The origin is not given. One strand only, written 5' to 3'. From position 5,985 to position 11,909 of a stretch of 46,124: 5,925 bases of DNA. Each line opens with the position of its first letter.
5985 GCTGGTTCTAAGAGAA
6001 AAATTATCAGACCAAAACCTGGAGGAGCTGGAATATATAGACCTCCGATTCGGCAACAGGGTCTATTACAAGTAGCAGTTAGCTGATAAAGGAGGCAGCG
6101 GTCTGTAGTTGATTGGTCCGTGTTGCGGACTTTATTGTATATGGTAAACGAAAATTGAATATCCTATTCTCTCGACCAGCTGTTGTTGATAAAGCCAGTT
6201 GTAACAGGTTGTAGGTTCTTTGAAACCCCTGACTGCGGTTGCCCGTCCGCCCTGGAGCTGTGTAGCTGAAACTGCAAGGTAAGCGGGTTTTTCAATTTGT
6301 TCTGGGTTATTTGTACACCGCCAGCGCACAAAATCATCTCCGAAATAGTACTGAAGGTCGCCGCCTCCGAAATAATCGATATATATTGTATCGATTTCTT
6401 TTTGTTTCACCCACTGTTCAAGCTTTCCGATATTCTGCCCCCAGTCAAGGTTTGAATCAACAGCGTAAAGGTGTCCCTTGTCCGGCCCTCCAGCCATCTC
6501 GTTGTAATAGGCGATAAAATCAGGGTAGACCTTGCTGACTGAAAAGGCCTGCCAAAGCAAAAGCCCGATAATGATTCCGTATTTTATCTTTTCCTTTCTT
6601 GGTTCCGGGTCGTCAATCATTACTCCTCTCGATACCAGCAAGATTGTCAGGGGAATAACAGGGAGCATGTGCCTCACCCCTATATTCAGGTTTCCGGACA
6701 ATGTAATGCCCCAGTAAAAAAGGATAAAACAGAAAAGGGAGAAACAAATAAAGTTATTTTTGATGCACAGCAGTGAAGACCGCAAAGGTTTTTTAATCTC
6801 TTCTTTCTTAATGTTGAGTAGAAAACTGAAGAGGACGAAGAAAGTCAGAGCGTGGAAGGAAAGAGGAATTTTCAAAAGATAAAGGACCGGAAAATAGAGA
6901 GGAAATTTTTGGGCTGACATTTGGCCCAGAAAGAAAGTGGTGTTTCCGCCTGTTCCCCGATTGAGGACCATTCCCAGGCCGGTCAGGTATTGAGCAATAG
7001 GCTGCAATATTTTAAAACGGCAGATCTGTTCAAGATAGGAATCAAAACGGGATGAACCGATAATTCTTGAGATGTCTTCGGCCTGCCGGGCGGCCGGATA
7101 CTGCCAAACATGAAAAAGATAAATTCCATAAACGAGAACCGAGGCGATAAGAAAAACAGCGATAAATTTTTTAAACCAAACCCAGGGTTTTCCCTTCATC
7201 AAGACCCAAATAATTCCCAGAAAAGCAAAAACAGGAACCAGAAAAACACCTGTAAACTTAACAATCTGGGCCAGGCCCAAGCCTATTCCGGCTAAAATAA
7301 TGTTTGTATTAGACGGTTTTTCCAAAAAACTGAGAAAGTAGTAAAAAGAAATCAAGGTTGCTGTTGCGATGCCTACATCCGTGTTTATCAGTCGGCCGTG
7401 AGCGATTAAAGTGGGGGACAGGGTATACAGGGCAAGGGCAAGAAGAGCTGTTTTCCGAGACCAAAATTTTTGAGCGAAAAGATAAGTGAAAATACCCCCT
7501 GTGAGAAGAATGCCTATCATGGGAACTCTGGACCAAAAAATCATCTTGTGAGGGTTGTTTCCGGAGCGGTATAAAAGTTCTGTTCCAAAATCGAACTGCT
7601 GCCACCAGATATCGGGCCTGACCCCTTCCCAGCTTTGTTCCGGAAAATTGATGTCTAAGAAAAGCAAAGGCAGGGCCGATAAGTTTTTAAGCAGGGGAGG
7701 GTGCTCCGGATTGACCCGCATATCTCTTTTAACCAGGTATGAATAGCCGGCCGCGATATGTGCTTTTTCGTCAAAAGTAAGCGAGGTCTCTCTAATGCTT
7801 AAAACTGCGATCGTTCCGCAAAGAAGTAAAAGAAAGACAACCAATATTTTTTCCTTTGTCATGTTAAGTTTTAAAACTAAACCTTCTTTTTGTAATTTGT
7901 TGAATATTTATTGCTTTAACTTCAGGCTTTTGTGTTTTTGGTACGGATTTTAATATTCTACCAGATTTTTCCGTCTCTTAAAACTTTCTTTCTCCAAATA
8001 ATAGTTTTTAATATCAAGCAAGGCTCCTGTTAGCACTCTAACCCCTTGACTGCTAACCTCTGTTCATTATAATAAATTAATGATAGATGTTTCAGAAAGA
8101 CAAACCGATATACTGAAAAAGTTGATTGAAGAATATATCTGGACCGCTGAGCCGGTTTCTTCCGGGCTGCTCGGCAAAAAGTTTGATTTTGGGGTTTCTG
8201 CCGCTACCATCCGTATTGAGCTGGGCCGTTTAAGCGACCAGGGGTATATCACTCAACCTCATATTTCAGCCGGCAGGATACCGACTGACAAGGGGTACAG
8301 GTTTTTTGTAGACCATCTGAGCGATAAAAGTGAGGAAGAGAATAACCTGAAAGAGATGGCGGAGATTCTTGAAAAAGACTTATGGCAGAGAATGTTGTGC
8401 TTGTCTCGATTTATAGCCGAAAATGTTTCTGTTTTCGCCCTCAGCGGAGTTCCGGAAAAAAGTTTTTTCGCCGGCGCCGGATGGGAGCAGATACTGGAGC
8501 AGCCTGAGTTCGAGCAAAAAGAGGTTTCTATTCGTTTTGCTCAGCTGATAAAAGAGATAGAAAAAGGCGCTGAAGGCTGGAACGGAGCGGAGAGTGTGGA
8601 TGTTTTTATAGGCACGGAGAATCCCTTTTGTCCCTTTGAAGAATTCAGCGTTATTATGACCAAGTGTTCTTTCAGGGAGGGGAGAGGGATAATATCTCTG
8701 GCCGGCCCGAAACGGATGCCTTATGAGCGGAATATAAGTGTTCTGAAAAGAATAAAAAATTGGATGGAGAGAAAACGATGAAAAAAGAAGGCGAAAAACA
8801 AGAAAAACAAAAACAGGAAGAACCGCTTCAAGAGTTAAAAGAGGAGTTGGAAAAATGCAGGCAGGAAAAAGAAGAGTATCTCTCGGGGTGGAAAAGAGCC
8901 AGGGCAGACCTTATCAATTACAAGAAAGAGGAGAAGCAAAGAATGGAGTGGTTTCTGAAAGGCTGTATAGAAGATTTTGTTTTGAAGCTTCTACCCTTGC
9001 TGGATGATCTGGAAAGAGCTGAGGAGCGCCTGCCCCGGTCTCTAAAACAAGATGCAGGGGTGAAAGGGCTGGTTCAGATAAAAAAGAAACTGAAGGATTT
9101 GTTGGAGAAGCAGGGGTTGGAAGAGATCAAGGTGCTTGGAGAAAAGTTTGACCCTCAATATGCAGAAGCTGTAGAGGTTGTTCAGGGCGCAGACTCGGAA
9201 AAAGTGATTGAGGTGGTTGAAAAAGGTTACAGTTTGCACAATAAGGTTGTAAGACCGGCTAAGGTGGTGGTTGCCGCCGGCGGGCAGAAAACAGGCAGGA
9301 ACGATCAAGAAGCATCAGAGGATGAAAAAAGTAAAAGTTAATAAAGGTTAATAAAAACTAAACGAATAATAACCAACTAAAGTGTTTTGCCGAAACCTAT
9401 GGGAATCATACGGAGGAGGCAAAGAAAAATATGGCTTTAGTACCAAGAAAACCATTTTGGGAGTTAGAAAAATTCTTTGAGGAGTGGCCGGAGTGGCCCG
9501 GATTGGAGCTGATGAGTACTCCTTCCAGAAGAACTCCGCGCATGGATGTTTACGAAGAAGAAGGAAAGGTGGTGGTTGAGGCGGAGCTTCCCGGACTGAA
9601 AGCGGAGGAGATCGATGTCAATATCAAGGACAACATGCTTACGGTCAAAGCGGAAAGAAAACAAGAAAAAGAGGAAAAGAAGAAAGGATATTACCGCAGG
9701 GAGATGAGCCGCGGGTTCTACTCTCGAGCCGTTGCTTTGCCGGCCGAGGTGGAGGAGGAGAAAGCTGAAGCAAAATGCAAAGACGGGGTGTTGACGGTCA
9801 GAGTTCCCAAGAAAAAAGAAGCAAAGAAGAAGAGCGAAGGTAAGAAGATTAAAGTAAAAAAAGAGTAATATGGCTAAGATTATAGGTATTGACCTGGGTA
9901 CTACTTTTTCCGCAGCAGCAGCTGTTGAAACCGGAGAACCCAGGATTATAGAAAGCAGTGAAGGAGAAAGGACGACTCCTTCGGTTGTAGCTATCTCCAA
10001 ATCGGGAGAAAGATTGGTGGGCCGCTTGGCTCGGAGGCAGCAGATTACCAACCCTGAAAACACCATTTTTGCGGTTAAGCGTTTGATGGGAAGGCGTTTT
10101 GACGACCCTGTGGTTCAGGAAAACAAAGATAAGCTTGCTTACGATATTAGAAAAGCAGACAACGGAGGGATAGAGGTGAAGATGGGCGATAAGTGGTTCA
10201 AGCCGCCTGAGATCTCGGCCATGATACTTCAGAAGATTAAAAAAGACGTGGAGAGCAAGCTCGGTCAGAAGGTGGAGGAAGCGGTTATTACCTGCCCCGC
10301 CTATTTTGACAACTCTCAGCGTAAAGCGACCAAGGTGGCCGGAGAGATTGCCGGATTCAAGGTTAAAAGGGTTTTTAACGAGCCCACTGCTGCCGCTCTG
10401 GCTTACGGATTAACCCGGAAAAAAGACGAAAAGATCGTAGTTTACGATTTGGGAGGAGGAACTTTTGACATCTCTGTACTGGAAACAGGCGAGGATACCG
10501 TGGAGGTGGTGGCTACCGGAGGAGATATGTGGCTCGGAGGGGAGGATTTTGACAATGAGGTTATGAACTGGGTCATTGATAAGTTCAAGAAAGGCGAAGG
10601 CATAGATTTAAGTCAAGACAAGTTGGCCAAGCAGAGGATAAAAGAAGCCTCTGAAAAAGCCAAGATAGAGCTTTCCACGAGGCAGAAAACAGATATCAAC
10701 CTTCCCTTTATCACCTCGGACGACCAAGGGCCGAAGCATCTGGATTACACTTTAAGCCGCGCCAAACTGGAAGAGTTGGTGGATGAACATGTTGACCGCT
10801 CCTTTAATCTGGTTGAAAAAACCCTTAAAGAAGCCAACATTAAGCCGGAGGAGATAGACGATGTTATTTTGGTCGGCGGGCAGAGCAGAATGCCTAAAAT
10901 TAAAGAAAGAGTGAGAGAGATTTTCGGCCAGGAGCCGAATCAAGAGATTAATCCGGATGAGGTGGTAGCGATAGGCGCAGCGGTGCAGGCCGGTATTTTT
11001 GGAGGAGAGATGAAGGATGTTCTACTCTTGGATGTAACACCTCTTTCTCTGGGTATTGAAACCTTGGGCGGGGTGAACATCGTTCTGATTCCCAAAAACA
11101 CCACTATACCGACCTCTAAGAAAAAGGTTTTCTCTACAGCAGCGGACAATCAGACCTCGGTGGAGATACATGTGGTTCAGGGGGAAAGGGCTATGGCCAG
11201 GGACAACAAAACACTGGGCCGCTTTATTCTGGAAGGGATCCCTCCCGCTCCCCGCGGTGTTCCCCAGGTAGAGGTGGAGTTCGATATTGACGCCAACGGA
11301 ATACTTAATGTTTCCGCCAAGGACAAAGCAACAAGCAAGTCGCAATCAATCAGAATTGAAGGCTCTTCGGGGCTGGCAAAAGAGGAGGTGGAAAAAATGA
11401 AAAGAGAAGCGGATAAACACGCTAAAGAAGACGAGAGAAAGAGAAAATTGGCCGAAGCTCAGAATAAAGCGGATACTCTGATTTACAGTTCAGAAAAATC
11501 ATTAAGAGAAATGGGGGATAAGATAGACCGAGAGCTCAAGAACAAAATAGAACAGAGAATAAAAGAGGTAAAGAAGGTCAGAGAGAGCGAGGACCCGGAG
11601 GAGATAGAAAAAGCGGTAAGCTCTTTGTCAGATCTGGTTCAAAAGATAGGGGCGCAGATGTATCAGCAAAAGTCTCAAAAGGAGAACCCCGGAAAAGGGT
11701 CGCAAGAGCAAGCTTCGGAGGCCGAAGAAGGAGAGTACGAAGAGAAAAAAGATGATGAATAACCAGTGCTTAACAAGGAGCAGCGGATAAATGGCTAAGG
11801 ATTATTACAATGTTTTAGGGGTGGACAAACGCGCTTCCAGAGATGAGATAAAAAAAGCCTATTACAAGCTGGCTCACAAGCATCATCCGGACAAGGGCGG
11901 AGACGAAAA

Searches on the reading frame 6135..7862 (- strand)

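Call 87: search_protein_families(library=pfam, proteins=[window:6135-7862:-], max_evalue=0.001)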
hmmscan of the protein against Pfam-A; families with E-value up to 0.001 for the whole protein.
window:6135-7862:- (576 aa): 2 families
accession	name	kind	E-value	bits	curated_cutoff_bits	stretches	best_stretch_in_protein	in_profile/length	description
PF13231.12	PMT_2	-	9.5e-10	39.4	26.1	1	116-244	29-159/160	Dolichyl-phosphate-mannose-protein mannosyltransferase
PF02366.24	PMT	-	1.4e-09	38.3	22.7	1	120-255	94-244/245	Dolichyl-phosphate-mannose-protein mannosyltransferase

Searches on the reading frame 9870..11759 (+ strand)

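Call 87: search_protein_families(library=pfam, proteins=[window:9870-11759:+], max_evalue=0.001)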
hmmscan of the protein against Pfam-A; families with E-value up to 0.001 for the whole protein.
window:9870-11759:+ (630 aa): 2 families
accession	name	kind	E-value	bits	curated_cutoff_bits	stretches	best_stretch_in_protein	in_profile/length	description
PF00012.26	HSP70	-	3.2e-237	789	20.6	1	4-599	1-599/599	Hsp70 protein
PF06723.19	MreB_Mbl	-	6.5e-15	55.2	27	1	116-371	74-316/327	MreB/Mbl protein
